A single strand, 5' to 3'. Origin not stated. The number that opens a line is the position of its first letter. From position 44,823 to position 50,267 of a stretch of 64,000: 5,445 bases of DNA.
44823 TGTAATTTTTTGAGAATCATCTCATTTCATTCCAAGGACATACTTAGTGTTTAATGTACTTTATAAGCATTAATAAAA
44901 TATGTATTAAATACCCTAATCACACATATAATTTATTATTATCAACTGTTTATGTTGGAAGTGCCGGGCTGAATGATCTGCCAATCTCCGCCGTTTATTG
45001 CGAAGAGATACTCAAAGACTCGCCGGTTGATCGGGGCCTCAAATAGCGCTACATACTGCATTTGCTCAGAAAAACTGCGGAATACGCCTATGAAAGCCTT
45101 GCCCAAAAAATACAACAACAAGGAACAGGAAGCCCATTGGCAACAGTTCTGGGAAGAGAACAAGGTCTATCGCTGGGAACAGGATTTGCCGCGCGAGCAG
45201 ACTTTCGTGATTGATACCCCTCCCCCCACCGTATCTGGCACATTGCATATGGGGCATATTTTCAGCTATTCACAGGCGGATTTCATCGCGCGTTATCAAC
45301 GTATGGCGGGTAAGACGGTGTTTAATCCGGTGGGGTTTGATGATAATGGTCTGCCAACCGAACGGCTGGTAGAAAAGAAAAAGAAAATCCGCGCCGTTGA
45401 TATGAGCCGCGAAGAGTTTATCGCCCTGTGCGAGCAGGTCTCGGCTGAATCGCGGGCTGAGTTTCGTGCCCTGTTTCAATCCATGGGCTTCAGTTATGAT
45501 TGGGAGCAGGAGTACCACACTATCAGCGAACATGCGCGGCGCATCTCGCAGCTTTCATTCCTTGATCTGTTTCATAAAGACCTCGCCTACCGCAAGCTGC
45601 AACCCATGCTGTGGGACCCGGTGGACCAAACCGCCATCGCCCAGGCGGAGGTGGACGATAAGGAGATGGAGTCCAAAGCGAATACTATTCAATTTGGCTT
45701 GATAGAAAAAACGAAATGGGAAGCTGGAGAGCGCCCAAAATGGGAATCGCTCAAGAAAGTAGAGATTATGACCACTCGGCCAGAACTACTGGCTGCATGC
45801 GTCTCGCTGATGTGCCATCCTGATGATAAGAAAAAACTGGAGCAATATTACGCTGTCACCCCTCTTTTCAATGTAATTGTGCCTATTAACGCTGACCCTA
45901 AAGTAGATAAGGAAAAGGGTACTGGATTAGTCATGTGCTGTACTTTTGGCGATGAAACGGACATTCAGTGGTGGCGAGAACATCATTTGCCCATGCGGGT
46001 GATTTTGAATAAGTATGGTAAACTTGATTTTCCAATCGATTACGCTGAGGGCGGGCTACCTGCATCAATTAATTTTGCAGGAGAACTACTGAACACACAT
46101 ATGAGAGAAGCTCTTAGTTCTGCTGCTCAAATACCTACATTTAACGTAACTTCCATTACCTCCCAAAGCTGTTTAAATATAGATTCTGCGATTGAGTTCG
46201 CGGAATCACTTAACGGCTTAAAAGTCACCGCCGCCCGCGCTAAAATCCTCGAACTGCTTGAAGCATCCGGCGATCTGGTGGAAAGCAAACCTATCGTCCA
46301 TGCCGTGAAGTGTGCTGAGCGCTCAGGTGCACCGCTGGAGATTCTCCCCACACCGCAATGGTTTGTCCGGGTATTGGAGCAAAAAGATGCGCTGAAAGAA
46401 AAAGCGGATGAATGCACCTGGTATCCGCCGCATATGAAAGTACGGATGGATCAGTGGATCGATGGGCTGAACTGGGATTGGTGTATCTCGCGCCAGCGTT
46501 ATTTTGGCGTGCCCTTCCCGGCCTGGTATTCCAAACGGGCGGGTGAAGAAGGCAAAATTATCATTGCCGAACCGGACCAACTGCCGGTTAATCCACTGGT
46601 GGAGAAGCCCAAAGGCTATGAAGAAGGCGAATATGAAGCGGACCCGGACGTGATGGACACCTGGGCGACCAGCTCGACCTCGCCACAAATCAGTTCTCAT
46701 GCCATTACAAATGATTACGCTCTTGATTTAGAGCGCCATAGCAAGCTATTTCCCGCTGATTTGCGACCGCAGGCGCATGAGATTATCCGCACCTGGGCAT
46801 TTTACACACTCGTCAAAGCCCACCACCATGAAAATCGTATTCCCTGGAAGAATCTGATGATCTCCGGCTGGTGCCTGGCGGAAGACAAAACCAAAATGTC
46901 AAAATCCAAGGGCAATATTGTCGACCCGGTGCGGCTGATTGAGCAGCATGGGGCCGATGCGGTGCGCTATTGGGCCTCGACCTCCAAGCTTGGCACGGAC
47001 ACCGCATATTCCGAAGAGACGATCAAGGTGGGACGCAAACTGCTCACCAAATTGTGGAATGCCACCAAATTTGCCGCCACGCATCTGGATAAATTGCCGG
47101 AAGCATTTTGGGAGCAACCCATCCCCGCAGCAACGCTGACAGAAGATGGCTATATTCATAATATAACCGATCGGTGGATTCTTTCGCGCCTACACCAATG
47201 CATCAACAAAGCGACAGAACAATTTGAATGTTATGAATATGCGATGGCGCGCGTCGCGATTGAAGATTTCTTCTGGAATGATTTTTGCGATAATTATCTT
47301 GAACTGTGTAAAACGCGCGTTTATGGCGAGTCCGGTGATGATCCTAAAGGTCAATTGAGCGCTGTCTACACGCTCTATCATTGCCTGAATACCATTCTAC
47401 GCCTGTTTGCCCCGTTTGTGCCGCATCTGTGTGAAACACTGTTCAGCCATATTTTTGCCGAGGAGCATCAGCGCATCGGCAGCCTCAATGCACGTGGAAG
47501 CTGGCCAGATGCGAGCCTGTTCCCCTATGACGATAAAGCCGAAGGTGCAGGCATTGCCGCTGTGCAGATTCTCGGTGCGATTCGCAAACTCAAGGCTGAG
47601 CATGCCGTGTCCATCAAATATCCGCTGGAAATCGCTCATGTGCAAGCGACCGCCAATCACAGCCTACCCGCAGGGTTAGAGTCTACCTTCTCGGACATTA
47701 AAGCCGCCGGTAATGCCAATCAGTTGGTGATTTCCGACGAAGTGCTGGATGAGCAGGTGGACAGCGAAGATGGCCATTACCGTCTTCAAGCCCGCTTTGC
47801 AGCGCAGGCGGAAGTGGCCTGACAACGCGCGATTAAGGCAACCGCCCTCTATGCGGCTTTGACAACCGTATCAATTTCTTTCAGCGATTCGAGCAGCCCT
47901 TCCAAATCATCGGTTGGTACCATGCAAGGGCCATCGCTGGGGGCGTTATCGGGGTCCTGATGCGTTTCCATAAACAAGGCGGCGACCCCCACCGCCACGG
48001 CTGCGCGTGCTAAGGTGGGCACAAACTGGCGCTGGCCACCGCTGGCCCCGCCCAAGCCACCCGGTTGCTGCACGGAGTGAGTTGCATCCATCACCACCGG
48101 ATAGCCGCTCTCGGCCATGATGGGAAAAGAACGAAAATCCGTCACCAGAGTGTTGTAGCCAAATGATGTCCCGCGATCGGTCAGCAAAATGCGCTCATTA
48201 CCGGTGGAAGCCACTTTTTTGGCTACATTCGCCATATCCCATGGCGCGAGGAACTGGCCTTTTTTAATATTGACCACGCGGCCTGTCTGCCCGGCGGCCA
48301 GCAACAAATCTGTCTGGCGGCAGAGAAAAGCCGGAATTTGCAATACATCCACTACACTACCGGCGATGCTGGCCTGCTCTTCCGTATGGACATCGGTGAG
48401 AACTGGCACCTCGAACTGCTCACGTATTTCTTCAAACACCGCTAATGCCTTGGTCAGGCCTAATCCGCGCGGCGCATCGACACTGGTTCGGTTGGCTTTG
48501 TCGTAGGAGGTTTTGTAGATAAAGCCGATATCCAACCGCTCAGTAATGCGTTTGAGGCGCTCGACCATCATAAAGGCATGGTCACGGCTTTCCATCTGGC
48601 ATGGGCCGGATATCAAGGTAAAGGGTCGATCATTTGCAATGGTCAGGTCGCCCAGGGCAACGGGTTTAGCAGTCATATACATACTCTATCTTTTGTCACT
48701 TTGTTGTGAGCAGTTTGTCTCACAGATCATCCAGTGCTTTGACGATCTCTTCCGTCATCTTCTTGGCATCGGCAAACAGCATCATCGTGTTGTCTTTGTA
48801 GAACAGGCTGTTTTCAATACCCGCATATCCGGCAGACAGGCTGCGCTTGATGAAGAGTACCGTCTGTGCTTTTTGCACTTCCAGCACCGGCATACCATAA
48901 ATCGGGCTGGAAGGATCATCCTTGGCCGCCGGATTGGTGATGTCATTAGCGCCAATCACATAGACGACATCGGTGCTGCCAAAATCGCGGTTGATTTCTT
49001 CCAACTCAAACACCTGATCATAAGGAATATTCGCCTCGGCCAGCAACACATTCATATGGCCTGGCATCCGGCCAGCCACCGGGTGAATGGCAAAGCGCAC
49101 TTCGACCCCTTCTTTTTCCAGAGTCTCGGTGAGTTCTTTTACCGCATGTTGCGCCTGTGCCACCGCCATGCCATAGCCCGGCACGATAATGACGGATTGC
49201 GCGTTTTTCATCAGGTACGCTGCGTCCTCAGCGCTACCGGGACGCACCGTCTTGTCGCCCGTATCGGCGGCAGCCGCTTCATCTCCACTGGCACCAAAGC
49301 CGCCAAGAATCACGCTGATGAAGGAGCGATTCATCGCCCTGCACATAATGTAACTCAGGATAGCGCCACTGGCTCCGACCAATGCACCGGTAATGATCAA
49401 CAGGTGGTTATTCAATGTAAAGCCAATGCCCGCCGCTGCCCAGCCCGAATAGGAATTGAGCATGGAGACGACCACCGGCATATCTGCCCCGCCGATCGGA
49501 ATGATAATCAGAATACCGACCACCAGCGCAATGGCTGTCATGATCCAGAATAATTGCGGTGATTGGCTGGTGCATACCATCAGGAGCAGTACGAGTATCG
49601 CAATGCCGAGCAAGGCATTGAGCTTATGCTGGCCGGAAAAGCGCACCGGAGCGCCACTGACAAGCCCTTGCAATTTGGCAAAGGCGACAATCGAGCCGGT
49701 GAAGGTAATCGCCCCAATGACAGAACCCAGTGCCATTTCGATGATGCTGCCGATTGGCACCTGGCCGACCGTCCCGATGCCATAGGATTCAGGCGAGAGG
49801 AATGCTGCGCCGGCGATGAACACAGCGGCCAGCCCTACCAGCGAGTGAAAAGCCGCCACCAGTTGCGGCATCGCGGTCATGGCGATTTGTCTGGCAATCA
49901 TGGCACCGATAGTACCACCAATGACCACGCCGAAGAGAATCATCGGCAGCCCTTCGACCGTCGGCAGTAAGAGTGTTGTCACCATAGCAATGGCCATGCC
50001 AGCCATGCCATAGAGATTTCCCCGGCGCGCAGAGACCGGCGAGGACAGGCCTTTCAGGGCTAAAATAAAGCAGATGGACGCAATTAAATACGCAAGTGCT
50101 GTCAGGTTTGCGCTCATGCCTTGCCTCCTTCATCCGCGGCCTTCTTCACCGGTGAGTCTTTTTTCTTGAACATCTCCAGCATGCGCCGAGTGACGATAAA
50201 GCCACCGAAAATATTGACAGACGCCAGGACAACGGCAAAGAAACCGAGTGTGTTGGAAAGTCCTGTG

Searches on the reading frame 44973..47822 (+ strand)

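Call 79: search_protein_families(library=pfam, proteins=[window:44973-47822:+], max_evalue=0.0001)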
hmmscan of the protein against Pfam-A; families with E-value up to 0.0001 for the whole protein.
window:44973-47822:+ (949 aa): 4 families
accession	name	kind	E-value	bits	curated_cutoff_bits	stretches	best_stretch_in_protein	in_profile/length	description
PF00133.28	tRNA-synt_1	-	1.5e-85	287.9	22.7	1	56-678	2-412/414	tRNA synthetases class I (I, L, M and V)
PF08264.19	Anticodon_1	-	6.4e-34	117.4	25.1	1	733-887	1-146/148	Anticodon-binding domain of tRNA ligase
PF09334.17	tRNA-synt_1g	-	3.2e-20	72.7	20.1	2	79-228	2-136/391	tRNA synthetases class I (M)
PF01406.26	tRNA-synt_1e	-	8.5e-05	22.5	27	0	629-686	242-298/301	tRNA synthetases class I (C) catalytic domain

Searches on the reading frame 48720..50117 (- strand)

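Call 79: search_protein_families(library=pfam, proteins=[window:48720-50117:-], max_evalue=0.0001)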
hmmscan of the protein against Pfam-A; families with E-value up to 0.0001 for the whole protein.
window:48720-50117:- (465 aa): 1 family
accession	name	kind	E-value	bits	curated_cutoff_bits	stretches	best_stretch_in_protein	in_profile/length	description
PF02233.22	PNTB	-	6.2e-198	658.8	31.7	1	8-460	3-455/456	NAD(P) transhydrogenase beta subunit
